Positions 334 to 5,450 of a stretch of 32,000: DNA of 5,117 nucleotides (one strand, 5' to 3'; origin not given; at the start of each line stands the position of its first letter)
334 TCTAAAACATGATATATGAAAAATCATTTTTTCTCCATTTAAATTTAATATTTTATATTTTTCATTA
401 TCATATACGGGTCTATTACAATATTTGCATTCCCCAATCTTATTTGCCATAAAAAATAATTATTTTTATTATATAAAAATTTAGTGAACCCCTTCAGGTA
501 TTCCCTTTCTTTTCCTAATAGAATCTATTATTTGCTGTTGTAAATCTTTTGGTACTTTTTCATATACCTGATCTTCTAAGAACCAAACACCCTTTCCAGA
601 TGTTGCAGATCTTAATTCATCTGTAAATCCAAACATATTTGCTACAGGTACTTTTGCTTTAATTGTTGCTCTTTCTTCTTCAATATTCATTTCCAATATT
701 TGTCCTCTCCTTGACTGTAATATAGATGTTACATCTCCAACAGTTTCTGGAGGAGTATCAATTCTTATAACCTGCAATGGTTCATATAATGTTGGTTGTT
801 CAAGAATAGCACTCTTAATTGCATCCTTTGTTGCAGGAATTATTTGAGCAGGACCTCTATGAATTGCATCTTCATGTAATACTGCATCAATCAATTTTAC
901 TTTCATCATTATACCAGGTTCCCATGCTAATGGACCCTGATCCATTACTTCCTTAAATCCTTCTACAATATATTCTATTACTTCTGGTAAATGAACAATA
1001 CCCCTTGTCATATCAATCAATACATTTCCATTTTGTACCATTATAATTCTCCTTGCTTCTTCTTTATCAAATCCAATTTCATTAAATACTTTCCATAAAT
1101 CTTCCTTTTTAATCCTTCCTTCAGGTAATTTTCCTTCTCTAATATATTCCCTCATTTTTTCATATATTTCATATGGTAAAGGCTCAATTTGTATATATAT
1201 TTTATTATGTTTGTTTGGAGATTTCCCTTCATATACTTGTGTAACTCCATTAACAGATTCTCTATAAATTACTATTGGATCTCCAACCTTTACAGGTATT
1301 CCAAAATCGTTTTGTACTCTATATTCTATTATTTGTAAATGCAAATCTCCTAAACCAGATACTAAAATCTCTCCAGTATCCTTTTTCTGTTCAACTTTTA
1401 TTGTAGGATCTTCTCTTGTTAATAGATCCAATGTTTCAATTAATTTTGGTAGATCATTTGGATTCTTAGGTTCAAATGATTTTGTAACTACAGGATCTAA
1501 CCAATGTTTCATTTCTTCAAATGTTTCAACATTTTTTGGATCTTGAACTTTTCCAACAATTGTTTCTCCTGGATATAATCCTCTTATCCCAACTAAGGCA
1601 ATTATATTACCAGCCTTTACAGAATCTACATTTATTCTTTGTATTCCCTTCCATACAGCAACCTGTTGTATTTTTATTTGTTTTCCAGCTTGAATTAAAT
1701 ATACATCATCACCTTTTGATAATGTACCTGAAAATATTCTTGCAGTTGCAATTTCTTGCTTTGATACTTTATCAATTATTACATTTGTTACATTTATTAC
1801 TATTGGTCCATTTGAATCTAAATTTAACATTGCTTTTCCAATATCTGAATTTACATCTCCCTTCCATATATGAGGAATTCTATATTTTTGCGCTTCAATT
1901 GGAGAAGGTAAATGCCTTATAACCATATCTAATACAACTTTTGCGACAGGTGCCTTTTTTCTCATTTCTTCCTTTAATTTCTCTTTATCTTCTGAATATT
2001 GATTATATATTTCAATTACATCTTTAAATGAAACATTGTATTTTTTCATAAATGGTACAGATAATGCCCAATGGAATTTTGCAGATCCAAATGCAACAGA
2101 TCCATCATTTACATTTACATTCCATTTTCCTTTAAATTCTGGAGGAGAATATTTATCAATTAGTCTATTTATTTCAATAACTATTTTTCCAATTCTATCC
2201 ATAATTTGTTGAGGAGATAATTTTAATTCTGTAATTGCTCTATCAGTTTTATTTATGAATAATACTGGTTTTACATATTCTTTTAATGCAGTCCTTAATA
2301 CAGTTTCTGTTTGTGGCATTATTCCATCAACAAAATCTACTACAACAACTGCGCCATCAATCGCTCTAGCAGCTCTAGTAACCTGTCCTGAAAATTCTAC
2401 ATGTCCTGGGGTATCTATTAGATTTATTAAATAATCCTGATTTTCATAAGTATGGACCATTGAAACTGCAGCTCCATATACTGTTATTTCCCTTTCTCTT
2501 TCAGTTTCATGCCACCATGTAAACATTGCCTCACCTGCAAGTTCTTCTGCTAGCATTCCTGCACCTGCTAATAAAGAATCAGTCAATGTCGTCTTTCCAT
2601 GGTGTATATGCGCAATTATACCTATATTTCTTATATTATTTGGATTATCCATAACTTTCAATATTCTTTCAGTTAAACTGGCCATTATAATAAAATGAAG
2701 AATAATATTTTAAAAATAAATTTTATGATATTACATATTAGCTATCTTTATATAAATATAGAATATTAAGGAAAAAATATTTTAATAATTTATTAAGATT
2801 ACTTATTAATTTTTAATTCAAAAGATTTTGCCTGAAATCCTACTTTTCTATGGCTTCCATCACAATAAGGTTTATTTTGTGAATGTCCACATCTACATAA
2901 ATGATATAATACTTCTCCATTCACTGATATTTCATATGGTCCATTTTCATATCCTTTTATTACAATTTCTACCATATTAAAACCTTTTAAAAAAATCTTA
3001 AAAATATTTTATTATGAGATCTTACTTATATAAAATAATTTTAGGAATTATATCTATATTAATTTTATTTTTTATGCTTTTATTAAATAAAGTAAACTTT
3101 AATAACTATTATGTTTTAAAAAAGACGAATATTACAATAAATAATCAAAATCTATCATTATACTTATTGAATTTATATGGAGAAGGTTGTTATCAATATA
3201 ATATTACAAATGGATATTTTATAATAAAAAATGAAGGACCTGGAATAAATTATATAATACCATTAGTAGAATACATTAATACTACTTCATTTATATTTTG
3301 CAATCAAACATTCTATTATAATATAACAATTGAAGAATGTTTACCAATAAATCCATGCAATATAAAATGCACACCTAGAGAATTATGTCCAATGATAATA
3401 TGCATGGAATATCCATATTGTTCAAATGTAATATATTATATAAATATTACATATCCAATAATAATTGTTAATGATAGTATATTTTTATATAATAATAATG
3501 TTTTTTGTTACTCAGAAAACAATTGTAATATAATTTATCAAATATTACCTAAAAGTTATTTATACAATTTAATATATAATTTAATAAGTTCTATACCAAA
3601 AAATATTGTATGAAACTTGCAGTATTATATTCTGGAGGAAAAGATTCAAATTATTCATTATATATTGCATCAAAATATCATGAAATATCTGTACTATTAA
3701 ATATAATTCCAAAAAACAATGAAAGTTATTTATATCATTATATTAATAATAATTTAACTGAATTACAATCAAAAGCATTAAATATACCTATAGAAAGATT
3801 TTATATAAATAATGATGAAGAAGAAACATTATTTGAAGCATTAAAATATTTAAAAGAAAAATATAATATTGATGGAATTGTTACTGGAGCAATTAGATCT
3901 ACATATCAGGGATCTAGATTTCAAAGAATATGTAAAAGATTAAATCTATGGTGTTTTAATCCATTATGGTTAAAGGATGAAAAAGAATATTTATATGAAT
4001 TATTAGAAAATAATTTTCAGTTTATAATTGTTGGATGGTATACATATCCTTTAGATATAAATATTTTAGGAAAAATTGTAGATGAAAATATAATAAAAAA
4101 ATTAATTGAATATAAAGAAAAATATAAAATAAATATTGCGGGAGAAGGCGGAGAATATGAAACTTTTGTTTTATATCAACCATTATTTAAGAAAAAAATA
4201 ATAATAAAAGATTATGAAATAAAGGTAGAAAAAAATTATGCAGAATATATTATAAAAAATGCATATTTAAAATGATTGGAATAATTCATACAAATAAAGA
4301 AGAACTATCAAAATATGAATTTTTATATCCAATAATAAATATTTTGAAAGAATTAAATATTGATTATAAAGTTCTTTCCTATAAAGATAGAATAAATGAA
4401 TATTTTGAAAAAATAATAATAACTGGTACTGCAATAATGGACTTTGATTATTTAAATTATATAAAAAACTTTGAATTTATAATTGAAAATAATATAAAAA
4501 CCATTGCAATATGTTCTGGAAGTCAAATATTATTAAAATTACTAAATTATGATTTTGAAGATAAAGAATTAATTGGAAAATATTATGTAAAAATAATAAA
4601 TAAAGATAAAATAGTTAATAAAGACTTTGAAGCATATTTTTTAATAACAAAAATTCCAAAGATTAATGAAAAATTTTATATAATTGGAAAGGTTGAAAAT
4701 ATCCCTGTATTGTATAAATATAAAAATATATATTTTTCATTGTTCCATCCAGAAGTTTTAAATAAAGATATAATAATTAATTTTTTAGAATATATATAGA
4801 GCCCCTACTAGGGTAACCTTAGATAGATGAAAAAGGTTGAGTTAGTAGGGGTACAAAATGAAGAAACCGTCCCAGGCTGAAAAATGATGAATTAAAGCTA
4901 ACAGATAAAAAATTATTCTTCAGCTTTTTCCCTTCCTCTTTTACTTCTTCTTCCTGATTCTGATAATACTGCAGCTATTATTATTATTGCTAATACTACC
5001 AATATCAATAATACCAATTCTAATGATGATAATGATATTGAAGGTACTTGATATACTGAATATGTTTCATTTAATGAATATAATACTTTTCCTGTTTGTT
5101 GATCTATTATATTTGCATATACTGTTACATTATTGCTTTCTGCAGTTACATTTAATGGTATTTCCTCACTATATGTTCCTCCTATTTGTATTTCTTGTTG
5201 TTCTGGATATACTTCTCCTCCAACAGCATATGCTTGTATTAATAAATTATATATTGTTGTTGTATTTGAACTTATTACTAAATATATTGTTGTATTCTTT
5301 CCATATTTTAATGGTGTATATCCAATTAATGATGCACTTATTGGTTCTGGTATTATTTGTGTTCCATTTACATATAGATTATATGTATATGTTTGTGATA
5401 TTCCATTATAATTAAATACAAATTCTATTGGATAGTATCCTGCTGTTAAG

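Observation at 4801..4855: Unannotated H/ACA-type guide RNA whose pocket matches the helix-69 loop of the 23S rRNA encoded in this same window (target at 30411-30420)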

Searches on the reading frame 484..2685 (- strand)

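Call 91: search_protein_families(library=pfam, proteins=[window:484-2685:-], max_evalue=0.01)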
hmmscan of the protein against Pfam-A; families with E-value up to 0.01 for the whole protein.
window:484-2685:- (734 aa): 8 families
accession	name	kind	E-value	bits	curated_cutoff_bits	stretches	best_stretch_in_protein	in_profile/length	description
PF00009.33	GTP_EFTU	-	1.7e-48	165.2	26.5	1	17-260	2-187/188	Elongation factor Tu GTP binding domain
PF00679.30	EFG_C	-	1.2e-25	89.8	27.9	1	633-718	2-88/89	Elongation factor G C-terminus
PF03764.24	EFG_IV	-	1.3e-22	80.2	24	1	532-628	19-118/121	Elongation factor G, domain IV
PF14492.12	EFG_III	-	4.9e-19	68.6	27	1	397-468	3-74/75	Elongation Factor G, domain III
PF22042.2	EF-G_D2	-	3.1e-10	40.5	27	1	299-376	6-81/84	Elongation factor G domain 2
PF03144.31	GTP_EFTU_D2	-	3.4e-10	40.6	30.3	1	312-376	3-72/73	Elongation factor Tu domain 2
PF01926.29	MMR_HSR1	-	0.00033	21.2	21.9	1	30-146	11-113/113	50S ribosome-binding GTPase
PF14252.11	DUF4347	-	0.0016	18.6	24.6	1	5-75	34-101/164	Domain of unknown function (DUF4347)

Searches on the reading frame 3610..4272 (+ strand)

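Call 91: search_protein_families(library=pfam, proteins=[window:3610-4272:+], max_evalue=0.01)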
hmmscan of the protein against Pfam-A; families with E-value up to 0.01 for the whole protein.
window:3610-4272:+ (221 aa): 2 families
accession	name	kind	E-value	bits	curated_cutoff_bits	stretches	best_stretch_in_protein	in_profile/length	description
PF01902.24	Diphthami_syn_2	-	8.7e-61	205.7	23.2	1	1-218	1-217/219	Diphthamide synthase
PF24167.1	DUF7411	-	0.0037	17.3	28.7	1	1-28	1-28/194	Family of unknown function (DUF7411)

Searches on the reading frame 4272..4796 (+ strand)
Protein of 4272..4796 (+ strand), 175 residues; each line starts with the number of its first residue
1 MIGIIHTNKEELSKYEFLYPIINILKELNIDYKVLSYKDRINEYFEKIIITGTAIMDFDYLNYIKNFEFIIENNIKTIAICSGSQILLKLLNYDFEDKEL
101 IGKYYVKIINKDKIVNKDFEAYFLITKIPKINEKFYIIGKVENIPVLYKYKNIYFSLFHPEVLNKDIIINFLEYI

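Call 18: find_encoding_contigs(protein=window:4272-4796:+, flank=3000, max_places=6)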
Protein window:4272-4796:+ (175 aa): no gene with exactly this product is on record in the collection.

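Call 19: find_homologous_proteins(query=window:4272-4796:+)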
Query window:4272-4796:+ (175 aa): 8 proteins with E <= 0.001 among 310 candidates.
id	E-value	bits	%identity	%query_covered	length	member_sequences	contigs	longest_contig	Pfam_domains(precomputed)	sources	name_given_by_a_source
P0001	8.8e-97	340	93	100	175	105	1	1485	-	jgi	-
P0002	1.5e-77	277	77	100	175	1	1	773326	PF00117.35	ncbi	ncbi:hypothetical protein YN1_2550 [Nanoarchaeota archaeon]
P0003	3.7e-75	270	76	100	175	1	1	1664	PF00117.35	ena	-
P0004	5.8e-74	266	73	100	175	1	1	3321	PF00117.35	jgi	jgi:GMP synthase-like glutamine amidotransferase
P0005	1.2e-73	265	74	100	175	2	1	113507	PF00117.35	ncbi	ncbi:MAG: glutamine amidotransferase-related protein [Nanopusillaceae archaeon]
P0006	2.2e-59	218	66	98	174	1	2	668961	PF00117.35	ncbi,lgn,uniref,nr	ncbi:glutamine amidotransferase class-I [Nanobdella aerobiophila]|uniref:Glutamine amidotransferase 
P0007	2.5e-47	179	58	99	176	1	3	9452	-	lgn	-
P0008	5.9e-21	93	43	98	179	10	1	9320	PF00117.35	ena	-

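Call 20: find_encoding_contigs(protein=P0002, flank=4000, max_places=2)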
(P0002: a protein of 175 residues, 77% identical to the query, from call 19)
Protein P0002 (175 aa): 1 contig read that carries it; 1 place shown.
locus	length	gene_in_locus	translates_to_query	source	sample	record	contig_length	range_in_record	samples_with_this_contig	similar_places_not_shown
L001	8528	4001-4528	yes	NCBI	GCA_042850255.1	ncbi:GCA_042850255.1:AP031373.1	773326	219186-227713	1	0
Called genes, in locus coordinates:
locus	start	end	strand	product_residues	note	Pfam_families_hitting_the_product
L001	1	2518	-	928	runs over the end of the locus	-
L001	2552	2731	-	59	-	PF09360:zf-CDGSH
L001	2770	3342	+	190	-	-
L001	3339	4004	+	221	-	PF01902:Diphthami_syn_2_N, PF28410:Diphthami_syn_2_C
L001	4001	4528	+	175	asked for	PF00117:GATase (weak)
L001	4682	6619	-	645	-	-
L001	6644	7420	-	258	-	PF05670:NFACT-R_1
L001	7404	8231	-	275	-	PF06023:Csa1 (weak), PF08696:Dna2, PF12705:PDDEXK_1, PF01930:Cas_Cas4, PF06023:Csa1 (weak)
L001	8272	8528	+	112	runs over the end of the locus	-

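Call 21: find_encoding_contigs(protein=P0005, flank=4000, max_places=2)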
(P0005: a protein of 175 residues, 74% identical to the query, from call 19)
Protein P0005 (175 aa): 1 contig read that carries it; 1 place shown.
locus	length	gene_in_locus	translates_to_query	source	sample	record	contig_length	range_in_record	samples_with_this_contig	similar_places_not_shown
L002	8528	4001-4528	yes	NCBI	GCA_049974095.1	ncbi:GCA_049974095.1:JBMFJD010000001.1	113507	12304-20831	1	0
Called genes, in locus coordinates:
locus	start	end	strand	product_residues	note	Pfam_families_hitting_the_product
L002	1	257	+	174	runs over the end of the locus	PF00588:SpoU_methylase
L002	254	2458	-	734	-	PF00009:GTP_EFTU, PF22042:EF-G_D2, PF03144:GTP_EFTU_D2, PF14492:EFG_III, PF03764:EFG_IV, PF00679:EFG_C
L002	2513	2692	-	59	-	PF09360:zf-CDGSH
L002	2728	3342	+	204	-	-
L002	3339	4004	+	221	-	PF01902:Diphthami_syn_2_N, PF28410:Diphthami_syn_2_C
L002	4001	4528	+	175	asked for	PF00117:GATase (weak)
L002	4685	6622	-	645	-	-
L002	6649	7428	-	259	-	PF05670:NFACT-R_1, PF18297:NFACT-R_2 (weak)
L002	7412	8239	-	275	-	PF06023:Csa1 (weak), PF08696:Dna2, PF12705:PDDEXK_1, PF01930:Cas_Cas4, PF06023:Csa1 (weak)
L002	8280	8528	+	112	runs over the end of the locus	-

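Call 22: find_encoding_contigs(protein=P0006, flank=4000, max_places=2)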
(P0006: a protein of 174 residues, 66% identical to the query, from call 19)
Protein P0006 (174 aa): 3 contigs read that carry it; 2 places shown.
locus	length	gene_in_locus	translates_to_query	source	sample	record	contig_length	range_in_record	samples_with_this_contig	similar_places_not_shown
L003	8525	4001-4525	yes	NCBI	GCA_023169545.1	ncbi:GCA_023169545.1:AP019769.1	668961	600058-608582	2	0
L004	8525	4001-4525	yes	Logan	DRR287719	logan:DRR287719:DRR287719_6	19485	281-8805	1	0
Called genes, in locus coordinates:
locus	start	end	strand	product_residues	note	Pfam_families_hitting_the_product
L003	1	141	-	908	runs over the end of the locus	-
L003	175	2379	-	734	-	PF00009:GTP_EFTU, PF22042:EF-G_D2, PF03144:GTP_EFTU_D2, PF14492:EFG_III, PF03764:EFG_IV, PF00679:EFG_C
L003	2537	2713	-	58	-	PF09360:zf-CDGSH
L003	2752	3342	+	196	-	-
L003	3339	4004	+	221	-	PF01902:Diphthami_syn_2_N, PF28410:Diphthami_syn_2_C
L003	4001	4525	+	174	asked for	PF00117:GATase (weak)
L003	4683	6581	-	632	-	-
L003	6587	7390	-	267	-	PF05670:NFACT-R_1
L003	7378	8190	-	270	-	PF06023:Csa1, PF08696:Dna2, PF12705:PDDEXK_1, PF01930:Cas_Cas4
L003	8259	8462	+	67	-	PF06902:Fer4_19, PF12837:Fer4_6 (weak), PF13237:Fer4_10 (weak), PF00037:Fer4 (faint), PF13459:Fer4_15, PF13370:Fer4_13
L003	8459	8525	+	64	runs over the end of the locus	PF13459:Fer4_15, PF13370:Fer4_13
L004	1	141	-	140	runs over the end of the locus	?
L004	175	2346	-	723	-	PF00009:GTP_EFTU, PF22042:EF-G_D2, PF03144:GTP_EFTU_D2, PF14492:EFG_III, PF03764:EFG_IV, PF00679:EFG_C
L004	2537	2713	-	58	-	PF09360:zf-CDGSH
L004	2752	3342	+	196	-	-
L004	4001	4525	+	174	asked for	PF00117:GATase (weak)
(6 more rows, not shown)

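Call 26: find_encoding_contigs(protein=P0007, flank=3000, max_places=3)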
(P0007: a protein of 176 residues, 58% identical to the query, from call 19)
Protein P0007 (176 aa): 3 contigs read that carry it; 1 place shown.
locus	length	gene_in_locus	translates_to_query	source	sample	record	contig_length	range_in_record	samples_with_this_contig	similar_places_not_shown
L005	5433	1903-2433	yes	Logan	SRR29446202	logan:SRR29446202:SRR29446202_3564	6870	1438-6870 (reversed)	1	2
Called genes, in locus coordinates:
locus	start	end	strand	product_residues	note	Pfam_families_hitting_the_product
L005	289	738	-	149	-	-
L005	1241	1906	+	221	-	PF01902:Diphthami_syn_2_N, PF28410:Diphthami_syn_2_C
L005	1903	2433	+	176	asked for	-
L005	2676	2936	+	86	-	-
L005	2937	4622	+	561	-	PF18262:PhetRS_B1 (faint), PF03484:B5, PF17759:tRNA_synthFbeta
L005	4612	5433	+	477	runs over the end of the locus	PF01409:tRNA-synt_2d, PF00152:tRNA-synt_2 (faint)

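Call 27: find_encoding_contigs(protein=P0008, flank=3000, max_places=3)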
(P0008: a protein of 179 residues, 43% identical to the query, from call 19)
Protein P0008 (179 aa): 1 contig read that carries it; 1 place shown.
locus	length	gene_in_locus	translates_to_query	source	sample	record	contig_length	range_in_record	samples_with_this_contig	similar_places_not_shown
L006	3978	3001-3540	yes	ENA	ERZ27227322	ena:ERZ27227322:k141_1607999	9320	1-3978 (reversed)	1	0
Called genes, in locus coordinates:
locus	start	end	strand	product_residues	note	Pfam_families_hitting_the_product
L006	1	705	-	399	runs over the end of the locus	PF01433:Peptidase_M1 (weak)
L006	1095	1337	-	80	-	PF04014:MazE_antitoxin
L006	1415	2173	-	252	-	PF01261:AP_endonuc_2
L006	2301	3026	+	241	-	PF01902:Diphthami_syn_2_N, PF28410:Diphthami_syn_2_C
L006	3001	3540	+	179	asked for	PF00117:GATase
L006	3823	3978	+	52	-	?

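Call 28: find_encoding_contigs(protein=P0004, flank=3000, max_places=2)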
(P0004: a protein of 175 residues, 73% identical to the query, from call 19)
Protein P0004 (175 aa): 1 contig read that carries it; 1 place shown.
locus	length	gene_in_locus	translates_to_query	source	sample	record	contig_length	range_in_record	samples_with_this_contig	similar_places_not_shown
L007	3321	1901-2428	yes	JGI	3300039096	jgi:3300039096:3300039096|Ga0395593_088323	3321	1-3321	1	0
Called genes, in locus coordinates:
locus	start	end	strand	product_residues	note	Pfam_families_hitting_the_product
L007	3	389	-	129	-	?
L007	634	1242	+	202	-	-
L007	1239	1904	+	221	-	PF01902:Diphthami_syn_2_N, PF28410:Diphthami_syn_2_C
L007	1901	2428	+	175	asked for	PF00117:GATase (weak)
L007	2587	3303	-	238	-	-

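Call 29: find_encoding_contigs(protein=P0003, flank=3000, max_places=2)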
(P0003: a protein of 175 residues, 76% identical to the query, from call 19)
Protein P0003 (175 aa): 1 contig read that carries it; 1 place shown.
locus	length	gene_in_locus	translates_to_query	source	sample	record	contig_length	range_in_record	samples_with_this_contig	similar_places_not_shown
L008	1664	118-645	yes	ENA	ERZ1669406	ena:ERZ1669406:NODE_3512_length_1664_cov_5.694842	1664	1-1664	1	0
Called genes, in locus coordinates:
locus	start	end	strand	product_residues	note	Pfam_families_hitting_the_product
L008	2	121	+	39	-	?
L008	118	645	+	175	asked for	PF00117:GATase (weak)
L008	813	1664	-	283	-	?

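Call 30: find_encoding_contigs(protein=P0001, flank=3000, max_places=2)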
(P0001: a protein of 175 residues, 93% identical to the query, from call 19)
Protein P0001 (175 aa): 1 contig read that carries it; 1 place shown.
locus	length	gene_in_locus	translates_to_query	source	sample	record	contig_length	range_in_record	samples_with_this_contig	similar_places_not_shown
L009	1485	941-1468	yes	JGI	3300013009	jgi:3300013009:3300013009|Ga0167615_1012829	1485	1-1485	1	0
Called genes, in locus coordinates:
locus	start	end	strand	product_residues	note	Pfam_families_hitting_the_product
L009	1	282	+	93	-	?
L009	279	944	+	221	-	PF01902:Diphthami_syn_2_N, PF28410:Diphthami_syn_2_C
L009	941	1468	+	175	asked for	-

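Call 91: search_protein_families(library=pfam, proteins=[window:4272-4796:+], max_evalue=0.01)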
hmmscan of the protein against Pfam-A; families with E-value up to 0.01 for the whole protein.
window:4272-4796:+ (175 aa): 1 family
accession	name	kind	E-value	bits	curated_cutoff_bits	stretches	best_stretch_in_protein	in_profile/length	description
PF00117.34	GATase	-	0.00055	20.1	22.8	1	17-93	9-91/190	Glutamine amidotransferase class-I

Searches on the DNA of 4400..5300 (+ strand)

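Call 7: search_rna_families(source=window, start=4400, end=5300, threshold=evalue, max_evalue=10, show_alignments=3)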
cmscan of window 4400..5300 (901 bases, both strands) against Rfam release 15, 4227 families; matches with E-value up to 10: 17.
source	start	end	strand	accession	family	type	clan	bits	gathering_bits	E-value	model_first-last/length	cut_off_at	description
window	5167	5255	-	RF03091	Clostridium-PBP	Gene; sRNA;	-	20.1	94.4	6.6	1-73/73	no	Clostridium-PBP RNA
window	4550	4572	-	RF00390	TYMV_upPK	Cis-reg;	-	18.4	38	0.66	1-23/23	no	turnip yellow mosaic virus upstream pseudo-knot (TYMV_upPK)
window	5021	5072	+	RF01192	SNORD11B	Gene; snRNA; snoRNA; CD-box;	CL00103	18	50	4.7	1-87/87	no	Small nucleolar RNA SNORD11B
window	4821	4958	-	RF01911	MIR2118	Gene; miRNA;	-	17.7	85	1.1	1-170/170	no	MIR2118 microRNA precursor family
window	4854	4894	+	RF00095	snoPyro_CD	Gene; snRNA; snoRNA; CD-box;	CL00132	17.2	45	0.93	1-58/58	no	Pyrococcus C/D box small nucleolar RNA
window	4876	4924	+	RF01156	SNORD123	Gene; snRNA; snoRNA; CD-box;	-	17.1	45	3.1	1-70/70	no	Small nucleolar RNA SNORD123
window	4858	4949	-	RF00358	snoZ101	Gene; snRNA; snoRNA; CD-box;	CL00057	16.5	44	8.9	1-96/96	no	Small nucleolar RNA Z101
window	4851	4907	+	RF01306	sR52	Gene; snRNA; snoRNA; CD-box;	-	16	50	1.2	1-60/60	no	Small nucleolar RNA sR52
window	4854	4907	+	RF01312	sR9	Gene; snRNA; snoRNA; CD-box;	-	15.9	36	3.6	1-55/55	no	Small nucleolar RNA sR9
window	4960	5059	-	RF00506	Thr_leader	Cis-reg; leader;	-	15.6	55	4.7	1-118/118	no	Threonine operon leader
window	4499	4567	-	RF01158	SNORD108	Gene; snRNA; snoRNA; CD-box;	-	15.3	46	8.8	1-71/71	no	Small nucleolar RNA SNORD108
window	4854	4970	-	RF01965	RMST_4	Gene; lncRNA;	-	14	40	8.9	1-108/108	no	Rhabdomyosarcoma 2 associated transcript conserved region 4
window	4854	4907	+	RF01144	sR17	Gene; snRNA; snoRNA; CD-box;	-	13.9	36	1.8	1-55/55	no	Small nucleolar RNA sR17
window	4899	4950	-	RF01306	sR52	Gene; snRNA; snoRNA; CD-box;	-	12.3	50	9.8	1-60/60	no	Small nucleolar RNA sR52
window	4854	4903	+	RF01310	sR7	Gene; snRNA; snoRNA; CD-box;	-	11.5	37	8.7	1-57/57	no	Small nucleolar RNA sR7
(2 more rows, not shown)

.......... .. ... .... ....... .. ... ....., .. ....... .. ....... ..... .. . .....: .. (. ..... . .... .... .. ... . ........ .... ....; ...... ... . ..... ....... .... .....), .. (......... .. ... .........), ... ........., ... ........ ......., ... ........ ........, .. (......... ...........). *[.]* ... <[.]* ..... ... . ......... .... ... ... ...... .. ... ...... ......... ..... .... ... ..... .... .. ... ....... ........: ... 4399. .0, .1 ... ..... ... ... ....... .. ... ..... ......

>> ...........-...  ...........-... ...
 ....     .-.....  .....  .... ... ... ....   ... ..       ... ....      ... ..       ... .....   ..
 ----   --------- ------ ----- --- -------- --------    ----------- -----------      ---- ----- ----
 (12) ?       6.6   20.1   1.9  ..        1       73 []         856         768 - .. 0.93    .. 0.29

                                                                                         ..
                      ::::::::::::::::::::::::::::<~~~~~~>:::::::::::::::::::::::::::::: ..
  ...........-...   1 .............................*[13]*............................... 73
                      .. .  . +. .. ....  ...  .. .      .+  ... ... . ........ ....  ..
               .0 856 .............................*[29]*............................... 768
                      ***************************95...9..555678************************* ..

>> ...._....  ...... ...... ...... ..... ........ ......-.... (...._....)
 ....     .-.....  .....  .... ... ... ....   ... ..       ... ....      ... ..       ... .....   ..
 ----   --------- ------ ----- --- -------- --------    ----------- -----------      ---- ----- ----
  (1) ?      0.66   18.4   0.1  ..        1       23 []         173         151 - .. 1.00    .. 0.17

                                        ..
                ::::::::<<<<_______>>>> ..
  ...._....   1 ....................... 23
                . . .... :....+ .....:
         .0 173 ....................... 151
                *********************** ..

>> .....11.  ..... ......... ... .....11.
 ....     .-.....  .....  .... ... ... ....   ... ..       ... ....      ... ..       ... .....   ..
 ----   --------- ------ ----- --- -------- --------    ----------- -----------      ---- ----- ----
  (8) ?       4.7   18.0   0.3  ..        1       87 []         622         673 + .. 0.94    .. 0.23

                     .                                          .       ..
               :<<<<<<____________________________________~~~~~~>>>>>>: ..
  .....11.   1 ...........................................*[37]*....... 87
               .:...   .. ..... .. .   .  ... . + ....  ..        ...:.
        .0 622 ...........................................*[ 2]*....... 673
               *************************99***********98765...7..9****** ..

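Call 92: build_rna_model(alignment_id=A2, structure=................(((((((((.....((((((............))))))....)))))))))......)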
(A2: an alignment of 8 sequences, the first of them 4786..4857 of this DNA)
Model R1 built from alignment A2 (8 sequences, 73 columns); structure: as given.
model positions 73; base pairs 15; branch points 0; effective number of sequences 1.96; information 0.773 bits per position. Calibrated on 0.2 Mb of random sequence (short: E-values are rough).
structure used (alignment columns):
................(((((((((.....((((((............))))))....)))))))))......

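Call 93: search_with_rna_model(model_id=R1, sources=[window, L005, L006, L010, L012, L018, L021, L023, L032, L036, L044, L046, L017, L003], max_evalue=10)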
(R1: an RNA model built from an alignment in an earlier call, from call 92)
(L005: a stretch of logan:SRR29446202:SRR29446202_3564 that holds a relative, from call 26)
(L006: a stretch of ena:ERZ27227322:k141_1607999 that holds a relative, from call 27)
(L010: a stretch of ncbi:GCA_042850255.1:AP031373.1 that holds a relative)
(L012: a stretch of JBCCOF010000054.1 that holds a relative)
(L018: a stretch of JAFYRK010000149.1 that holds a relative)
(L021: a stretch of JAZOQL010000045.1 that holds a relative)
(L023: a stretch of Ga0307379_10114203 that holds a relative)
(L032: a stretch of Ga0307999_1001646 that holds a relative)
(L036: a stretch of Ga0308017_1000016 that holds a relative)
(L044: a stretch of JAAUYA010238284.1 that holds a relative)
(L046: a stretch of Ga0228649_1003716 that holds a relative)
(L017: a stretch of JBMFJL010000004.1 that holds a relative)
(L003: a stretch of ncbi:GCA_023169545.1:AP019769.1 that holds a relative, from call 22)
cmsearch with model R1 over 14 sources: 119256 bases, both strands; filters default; matches with E-value up to 10: 4.
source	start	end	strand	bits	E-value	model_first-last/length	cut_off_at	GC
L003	4512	4583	+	88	1.2e-19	1-73/73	no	0.35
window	4786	4857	+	87.2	1.9e-19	1-73/73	no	0.36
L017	3160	3231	-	85.2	6e-19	1-73/73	no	0.42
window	8423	8481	+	11.7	6.2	1-73/73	no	0.17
